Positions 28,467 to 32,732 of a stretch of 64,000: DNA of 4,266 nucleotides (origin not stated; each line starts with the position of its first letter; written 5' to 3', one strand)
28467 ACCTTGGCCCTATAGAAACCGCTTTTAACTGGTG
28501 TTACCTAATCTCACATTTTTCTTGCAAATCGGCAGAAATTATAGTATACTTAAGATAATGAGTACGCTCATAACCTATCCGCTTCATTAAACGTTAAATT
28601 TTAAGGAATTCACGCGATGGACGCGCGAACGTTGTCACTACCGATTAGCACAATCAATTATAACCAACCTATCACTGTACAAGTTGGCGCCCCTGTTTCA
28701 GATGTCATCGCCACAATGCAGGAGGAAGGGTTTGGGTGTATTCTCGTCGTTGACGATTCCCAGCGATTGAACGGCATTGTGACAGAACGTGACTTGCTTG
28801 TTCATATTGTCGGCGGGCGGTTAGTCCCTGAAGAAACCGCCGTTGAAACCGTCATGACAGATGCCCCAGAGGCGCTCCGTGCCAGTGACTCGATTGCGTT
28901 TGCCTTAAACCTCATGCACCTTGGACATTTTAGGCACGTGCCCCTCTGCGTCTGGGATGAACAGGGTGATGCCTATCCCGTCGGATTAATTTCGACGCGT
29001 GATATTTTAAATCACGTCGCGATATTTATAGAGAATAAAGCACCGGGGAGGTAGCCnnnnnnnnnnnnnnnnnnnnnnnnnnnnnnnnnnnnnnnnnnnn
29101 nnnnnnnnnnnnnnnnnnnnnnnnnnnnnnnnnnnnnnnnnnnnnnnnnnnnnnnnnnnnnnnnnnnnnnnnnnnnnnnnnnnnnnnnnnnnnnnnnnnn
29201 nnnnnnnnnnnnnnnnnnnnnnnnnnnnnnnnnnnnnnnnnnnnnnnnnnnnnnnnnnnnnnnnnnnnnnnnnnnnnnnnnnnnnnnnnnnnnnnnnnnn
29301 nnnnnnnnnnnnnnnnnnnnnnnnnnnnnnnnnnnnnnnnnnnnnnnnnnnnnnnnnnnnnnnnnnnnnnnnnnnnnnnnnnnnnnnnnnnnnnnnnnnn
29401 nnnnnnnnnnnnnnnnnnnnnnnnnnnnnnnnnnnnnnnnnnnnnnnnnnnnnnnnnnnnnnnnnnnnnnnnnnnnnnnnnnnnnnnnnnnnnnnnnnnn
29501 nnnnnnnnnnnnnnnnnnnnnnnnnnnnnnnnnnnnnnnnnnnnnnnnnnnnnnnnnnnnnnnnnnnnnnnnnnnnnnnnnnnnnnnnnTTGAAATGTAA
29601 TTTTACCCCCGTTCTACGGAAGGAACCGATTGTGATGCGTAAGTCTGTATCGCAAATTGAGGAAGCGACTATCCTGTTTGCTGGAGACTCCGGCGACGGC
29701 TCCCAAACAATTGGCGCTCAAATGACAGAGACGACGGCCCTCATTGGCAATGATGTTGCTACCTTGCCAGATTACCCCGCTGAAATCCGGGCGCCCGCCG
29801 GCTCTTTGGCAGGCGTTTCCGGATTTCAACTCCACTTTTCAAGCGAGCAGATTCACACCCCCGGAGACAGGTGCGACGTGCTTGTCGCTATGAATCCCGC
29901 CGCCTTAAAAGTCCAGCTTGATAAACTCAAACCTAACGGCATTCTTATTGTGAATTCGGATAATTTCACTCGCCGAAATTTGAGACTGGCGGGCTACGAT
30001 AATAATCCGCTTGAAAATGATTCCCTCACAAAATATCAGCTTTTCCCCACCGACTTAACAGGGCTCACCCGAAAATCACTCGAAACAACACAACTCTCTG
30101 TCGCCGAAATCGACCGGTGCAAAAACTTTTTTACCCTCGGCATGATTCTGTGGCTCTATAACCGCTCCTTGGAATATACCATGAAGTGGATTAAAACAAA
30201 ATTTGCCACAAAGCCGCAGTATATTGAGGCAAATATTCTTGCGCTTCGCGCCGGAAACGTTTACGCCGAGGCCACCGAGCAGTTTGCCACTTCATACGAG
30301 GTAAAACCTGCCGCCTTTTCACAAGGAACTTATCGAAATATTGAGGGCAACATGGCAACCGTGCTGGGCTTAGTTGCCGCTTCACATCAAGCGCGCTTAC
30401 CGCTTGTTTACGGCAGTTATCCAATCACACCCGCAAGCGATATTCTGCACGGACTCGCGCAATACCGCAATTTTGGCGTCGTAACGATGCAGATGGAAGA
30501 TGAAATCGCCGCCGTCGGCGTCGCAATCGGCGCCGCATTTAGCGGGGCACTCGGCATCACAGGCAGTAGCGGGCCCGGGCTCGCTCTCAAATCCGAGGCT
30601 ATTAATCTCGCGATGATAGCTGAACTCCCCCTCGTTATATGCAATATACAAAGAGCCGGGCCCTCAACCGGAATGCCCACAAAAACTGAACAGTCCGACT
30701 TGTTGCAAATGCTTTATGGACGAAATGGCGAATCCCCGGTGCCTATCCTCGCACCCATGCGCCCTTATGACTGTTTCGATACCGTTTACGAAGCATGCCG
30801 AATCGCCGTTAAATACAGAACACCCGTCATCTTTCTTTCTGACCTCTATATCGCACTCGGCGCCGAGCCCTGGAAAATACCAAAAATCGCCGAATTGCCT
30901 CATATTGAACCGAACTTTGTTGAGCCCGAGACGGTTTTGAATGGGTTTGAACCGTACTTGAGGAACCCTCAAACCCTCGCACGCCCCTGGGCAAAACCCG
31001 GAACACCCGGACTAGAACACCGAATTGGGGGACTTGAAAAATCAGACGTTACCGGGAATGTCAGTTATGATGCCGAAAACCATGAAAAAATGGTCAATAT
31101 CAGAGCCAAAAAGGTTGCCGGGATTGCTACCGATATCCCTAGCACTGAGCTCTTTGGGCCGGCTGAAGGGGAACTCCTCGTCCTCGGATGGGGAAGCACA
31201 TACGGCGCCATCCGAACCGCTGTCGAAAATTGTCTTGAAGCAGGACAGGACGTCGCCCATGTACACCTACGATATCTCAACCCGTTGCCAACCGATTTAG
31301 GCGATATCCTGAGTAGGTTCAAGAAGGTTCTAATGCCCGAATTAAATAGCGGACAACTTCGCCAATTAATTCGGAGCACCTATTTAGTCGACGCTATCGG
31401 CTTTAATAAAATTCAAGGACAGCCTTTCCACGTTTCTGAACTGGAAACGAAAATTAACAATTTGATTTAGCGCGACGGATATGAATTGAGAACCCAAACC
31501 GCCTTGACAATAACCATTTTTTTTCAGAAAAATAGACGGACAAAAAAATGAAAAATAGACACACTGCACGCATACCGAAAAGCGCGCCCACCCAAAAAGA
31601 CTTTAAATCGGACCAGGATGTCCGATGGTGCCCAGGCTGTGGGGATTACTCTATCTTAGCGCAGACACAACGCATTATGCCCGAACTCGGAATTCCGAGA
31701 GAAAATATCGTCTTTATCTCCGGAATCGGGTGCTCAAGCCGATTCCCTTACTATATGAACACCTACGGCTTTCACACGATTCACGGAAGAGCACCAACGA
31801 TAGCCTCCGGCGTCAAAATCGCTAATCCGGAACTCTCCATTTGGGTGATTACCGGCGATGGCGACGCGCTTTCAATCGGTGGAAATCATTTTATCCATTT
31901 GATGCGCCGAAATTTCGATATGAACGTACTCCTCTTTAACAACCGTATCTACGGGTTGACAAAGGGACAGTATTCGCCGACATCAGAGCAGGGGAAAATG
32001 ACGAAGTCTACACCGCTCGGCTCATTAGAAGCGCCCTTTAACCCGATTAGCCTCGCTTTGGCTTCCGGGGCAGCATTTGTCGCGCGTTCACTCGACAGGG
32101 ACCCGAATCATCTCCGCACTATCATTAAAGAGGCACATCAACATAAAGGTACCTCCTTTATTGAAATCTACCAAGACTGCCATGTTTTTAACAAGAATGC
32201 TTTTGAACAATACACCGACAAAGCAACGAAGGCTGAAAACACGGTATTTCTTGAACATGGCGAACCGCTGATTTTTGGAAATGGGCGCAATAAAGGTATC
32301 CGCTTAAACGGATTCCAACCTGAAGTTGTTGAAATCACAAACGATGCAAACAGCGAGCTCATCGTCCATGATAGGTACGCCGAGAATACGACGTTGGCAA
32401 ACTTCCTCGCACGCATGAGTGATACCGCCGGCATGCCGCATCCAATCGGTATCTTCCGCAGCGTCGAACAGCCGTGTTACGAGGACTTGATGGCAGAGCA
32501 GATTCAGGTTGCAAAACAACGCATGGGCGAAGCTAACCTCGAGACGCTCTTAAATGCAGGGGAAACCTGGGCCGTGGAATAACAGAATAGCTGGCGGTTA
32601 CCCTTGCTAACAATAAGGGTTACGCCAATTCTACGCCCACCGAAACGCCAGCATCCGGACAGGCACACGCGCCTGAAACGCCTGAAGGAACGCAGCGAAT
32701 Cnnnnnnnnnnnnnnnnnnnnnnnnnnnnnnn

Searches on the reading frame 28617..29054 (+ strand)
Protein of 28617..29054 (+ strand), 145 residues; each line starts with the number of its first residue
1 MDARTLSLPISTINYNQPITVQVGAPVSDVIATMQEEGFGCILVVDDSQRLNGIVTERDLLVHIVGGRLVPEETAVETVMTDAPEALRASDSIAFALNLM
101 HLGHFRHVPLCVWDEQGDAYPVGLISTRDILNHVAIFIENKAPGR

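Call 60: search_protein_families(library=pfam, proteins=[window:28617-29054:+], max_evalue=1)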
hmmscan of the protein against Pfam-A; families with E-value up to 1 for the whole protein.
window:28617-29054:+ (145 aa): 1 family
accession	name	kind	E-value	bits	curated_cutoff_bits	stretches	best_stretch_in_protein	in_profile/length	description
PF00571.33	CBS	-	9.7e-22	77.5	24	2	17-65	8-56/57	CBS domain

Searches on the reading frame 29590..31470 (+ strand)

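Call 4: search_protein_families(library=pfam, proteins=[window:29590-31470:+], max_evalue=0.01)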
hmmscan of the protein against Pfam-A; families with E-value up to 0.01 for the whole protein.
window:29590-31470:+ (626 aa): 3 families
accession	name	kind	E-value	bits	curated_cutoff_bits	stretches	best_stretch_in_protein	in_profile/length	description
PF01855.24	POR_N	-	1.1e-49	169.8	27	1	273-487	10-221/231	Pyruvate flavodoxin/ferredoxin oxidoreductase, thiamine diP-bdg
PF01558.24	POR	-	3e-27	96.3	27.4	1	35-222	2-171/173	Pyruvate ferredoxin/flavodoxin oxidoreductase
PF17147.9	PFOR_II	-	8.6e-05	23.3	27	1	528-596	2-76/102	Pyruvate:ferredoxin oxidoreductase core domain II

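Call 5: search_protein_families(library=padloc, proteins=[window:29590-31470:+], max_evalue=0.01)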
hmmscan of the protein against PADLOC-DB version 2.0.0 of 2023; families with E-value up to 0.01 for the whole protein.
window:29590-31470:+ (626 aa): 0 families

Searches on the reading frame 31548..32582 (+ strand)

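Call 4: search_protein_families(library=pfam, proteins=[window:31548-32582:+], max_evalue=0.01)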
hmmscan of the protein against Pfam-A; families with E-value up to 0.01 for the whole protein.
window:31548-32582:+ (344 aa): 1 family
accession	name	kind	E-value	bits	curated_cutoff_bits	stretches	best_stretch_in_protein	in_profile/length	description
PF02775.26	TPP_enzyme_C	-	2.4e-31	109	21.9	1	60-207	2-151/151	Thiamine pyrophosphate enzyme, C-terminal TPP binding domain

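Call 5: search_protein_families(library=padloc, proteins=[window:31548-32582:+], max_evalue=0.01)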
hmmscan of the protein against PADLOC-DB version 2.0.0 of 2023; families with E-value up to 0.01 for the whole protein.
window:31548-32582:+ (344 aa): 0 families
